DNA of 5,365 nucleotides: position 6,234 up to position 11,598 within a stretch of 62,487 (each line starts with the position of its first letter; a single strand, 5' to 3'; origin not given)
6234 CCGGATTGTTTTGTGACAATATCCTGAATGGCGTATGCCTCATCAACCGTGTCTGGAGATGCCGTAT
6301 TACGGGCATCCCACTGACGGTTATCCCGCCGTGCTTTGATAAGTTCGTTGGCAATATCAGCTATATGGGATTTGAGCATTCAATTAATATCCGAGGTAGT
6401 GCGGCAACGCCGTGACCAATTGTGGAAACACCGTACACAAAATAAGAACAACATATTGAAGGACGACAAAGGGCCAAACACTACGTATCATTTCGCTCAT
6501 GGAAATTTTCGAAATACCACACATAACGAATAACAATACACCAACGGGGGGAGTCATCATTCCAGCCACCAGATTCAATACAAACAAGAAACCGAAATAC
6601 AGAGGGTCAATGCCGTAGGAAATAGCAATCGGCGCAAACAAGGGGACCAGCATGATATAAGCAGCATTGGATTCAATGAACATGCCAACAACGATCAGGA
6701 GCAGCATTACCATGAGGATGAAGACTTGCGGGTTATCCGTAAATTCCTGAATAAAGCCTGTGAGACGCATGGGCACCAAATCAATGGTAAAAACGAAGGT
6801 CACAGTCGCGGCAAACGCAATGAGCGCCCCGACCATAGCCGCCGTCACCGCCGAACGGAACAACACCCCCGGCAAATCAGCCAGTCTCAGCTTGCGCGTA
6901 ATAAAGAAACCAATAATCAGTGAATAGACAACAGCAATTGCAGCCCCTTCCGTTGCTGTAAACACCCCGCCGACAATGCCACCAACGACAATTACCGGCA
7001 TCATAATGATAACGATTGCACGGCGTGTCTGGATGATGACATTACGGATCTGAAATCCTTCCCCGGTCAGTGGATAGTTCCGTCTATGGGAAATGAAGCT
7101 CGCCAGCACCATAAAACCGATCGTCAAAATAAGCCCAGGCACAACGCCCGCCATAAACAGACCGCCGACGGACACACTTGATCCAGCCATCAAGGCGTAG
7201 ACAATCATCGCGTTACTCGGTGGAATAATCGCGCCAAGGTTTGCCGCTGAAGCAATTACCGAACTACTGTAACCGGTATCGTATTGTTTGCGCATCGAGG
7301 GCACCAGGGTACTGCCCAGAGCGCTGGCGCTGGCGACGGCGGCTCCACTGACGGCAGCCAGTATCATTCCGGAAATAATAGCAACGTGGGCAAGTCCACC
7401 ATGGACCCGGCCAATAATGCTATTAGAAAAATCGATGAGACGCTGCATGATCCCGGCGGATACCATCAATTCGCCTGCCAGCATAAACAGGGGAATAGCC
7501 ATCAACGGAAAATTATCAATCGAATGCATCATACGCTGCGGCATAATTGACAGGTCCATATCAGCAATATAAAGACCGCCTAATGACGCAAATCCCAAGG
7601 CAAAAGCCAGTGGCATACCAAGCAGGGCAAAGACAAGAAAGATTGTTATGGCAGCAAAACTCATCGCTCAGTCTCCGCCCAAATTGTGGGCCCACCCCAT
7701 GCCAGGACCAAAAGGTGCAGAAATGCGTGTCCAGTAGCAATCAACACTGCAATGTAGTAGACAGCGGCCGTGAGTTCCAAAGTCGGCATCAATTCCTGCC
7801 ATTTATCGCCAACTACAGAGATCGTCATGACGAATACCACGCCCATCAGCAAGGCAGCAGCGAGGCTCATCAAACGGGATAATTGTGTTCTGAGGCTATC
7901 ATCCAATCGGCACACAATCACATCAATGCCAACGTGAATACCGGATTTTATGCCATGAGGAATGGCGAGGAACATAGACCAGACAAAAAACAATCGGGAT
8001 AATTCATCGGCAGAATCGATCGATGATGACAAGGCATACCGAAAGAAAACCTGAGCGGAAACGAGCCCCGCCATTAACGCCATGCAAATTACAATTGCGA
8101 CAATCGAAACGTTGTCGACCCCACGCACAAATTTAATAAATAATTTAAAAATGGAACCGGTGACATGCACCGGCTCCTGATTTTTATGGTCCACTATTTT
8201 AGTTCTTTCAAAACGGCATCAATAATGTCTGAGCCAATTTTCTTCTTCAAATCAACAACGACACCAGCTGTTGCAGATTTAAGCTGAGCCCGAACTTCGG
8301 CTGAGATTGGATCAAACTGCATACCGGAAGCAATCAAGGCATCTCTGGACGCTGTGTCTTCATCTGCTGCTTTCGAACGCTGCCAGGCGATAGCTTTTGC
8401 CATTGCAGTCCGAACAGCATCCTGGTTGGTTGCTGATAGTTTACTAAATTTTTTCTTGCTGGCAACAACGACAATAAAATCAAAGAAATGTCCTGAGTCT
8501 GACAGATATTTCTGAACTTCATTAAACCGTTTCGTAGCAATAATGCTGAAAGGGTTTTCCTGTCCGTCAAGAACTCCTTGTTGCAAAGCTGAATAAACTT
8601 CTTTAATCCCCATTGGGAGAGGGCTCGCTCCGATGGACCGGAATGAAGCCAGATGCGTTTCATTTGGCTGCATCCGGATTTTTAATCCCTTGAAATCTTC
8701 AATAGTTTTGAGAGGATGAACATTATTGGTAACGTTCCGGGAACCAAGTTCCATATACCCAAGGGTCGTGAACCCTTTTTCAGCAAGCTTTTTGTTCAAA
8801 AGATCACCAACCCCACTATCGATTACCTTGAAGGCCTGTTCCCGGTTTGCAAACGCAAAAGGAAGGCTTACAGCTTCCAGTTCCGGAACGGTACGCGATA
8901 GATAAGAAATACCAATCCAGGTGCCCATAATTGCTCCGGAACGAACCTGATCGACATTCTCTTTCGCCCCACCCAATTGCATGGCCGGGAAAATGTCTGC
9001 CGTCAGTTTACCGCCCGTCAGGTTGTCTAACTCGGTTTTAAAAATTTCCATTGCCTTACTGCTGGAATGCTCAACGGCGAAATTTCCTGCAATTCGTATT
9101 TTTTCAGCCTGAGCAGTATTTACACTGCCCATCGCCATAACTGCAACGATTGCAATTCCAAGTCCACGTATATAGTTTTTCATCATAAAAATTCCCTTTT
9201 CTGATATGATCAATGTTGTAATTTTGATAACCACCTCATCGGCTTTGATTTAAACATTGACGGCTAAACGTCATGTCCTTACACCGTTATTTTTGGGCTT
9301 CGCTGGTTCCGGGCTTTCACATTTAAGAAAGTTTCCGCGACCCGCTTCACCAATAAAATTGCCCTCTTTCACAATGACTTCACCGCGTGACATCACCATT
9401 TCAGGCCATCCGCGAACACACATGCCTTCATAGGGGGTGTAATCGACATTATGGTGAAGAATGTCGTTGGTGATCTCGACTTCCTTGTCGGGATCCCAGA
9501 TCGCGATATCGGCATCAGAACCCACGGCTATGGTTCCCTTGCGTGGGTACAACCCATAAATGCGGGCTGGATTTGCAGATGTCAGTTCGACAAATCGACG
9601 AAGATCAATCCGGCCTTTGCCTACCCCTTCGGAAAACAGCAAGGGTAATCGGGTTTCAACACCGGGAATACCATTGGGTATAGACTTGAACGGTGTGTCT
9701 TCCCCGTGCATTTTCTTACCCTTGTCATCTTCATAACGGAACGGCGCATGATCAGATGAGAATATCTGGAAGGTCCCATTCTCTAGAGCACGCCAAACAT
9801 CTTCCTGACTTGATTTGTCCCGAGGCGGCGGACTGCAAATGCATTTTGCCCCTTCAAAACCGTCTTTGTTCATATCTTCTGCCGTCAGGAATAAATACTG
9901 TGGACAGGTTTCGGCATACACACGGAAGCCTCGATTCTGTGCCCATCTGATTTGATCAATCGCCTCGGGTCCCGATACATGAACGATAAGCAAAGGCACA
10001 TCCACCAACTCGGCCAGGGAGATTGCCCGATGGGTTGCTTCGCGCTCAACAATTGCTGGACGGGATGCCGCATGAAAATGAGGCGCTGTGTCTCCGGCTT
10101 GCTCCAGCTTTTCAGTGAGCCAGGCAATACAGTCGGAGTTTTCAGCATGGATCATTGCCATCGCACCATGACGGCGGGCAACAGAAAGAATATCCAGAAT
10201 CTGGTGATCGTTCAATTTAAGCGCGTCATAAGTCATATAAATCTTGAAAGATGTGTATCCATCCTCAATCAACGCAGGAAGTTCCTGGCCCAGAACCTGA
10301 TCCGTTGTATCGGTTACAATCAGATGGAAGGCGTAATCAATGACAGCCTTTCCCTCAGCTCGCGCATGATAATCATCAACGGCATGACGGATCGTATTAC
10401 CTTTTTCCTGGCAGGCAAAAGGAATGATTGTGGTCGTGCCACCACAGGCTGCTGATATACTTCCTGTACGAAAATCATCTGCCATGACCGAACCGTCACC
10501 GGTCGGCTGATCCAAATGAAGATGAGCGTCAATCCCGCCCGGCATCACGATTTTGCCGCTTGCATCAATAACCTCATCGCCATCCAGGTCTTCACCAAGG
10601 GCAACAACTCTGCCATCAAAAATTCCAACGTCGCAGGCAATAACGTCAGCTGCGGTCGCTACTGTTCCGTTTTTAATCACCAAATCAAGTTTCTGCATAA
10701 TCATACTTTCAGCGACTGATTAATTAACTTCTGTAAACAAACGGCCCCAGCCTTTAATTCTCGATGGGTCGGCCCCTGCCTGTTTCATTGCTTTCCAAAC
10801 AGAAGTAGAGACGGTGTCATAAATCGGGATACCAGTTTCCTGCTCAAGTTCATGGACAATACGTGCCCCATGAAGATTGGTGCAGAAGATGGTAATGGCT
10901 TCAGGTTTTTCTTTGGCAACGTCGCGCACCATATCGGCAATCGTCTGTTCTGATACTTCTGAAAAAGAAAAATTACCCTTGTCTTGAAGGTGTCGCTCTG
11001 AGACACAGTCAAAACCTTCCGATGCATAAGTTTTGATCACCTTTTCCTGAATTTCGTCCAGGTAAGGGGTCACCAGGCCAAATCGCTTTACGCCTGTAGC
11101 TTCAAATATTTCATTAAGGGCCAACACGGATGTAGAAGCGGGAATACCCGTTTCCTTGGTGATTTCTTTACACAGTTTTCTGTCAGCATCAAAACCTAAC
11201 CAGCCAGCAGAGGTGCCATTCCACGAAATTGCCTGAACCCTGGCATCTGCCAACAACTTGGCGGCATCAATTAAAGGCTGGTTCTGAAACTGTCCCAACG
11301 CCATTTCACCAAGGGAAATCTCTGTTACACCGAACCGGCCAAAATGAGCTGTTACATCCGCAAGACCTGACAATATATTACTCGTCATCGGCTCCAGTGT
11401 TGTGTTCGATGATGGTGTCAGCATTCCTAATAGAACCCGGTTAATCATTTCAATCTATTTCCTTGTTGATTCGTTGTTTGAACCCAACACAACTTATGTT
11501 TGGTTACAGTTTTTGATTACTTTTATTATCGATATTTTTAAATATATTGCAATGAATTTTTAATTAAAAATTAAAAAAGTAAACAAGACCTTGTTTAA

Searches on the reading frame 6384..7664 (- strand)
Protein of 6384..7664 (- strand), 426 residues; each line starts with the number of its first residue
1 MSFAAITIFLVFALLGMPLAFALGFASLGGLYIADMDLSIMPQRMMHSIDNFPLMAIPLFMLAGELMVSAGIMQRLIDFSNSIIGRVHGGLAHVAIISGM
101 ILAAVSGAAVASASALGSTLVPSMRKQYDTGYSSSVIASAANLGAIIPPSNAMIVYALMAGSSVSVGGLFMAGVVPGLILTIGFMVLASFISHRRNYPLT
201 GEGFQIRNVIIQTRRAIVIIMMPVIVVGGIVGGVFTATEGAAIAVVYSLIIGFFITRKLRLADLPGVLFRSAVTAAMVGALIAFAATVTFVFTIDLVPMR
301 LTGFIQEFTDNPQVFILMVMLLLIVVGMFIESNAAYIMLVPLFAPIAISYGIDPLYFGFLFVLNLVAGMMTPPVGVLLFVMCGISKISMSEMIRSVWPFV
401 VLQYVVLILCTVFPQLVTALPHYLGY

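Call 44: search_protein_families(library=pfam, proteins=[window:6384-7664:-], max_evalue=0.00001)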
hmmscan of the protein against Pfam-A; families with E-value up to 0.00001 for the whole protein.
window:6384-7664:- (426 aa): 1 family
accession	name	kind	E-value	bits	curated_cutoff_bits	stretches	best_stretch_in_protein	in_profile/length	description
PF06808.19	DctM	-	2.3e-104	350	23.8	1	7-416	2-413/413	Tripartite ATP-independent periplasmic transporter, DctM component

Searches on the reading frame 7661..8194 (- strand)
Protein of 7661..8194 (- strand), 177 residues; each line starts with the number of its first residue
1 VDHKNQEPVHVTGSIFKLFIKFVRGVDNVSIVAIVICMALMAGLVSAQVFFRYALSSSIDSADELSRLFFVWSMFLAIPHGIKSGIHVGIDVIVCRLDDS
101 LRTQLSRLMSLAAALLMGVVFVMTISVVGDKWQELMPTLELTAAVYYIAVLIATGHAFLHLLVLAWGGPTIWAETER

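Call 44: search_protein_families(library=pfam, proteins=[window:7661-8194:-], max_evalue=0.00001)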
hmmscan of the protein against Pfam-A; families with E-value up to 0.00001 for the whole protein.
window:7661-8194:- (177 aa): 1 family
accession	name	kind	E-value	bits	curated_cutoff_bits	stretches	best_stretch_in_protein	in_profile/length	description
PF04290.18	DctQ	-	6.8e-20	71.8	28.3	1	41-166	1-127/132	Tripartite ATP-independent periplasmic transporters, DctQ component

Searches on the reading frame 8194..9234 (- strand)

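Call 44: search_protein_families(library=pfam, proteins=[window:8194-9234:-], max_evalue=0.00001)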
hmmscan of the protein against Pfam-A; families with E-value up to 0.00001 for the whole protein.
window:8194-9234:- (346 aa): 1 family
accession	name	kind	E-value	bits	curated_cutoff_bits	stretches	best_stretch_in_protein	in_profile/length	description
PF03480.18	DctP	-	7.2e-75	252.4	23.4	1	54-326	7-279/286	Bacterial extracellular solute-binding protein, family 7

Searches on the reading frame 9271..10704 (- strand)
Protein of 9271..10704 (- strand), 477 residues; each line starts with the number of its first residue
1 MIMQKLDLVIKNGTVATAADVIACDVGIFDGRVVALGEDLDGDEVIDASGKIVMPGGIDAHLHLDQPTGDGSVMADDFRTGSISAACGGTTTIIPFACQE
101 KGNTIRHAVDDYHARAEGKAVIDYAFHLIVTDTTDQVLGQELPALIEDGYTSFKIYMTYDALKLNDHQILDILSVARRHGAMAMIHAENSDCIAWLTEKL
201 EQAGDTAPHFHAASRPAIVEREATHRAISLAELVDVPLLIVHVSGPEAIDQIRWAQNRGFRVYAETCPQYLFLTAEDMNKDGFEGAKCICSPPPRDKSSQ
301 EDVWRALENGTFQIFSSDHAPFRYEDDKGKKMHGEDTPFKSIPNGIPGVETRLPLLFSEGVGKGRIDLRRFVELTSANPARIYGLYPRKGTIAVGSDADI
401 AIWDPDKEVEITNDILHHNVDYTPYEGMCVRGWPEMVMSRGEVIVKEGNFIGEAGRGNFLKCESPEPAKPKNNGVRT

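Call 44: search_protein_families(library=pfam, proteins=[window:9271-10704:-], max_evalue=0.00001)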
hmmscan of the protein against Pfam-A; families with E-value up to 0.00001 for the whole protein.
window:9271-10704:- (477 aa): 2 families
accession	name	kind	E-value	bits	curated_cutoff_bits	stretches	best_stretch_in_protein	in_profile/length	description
PF01979.26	Amidohydro_1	-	1.4e-29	103.8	25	1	52-443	1-344/345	Amidohydrolase family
PF07969.17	Amidohydro_3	-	4.2e-17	63.2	29.7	2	364-430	405-471/472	Amidohydrolase family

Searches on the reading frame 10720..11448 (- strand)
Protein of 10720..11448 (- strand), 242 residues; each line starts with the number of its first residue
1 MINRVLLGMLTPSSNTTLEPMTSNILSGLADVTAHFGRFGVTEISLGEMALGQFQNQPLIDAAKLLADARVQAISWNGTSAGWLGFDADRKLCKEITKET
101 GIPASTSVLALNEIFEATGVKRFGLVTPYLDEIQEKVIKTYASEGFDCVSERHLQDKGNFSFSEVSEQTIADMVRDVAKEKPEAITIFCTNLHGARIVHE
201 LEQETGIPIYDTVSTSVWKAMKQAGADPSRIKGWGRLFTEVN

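Call 45: search_protein_families(library=pfam, proteins=[window:10720-11448:-], max_evalue=0.00001)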
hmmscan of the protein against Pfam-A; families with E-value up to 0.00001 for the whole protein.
window:10720-11448:- (242 aa): 2 families
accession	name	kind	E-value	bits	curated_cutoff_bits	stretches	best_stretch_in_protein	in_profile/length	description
PF17645.6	Amdase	-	1.7e-23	84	25.9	1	58-238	46-228/228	Arylmalonate decarboxylase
PF01177.27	Asp_Glu_race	-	8.7e-10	39.2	31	1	53-220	50-211/211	Asp/Glu/Hydantoin racemase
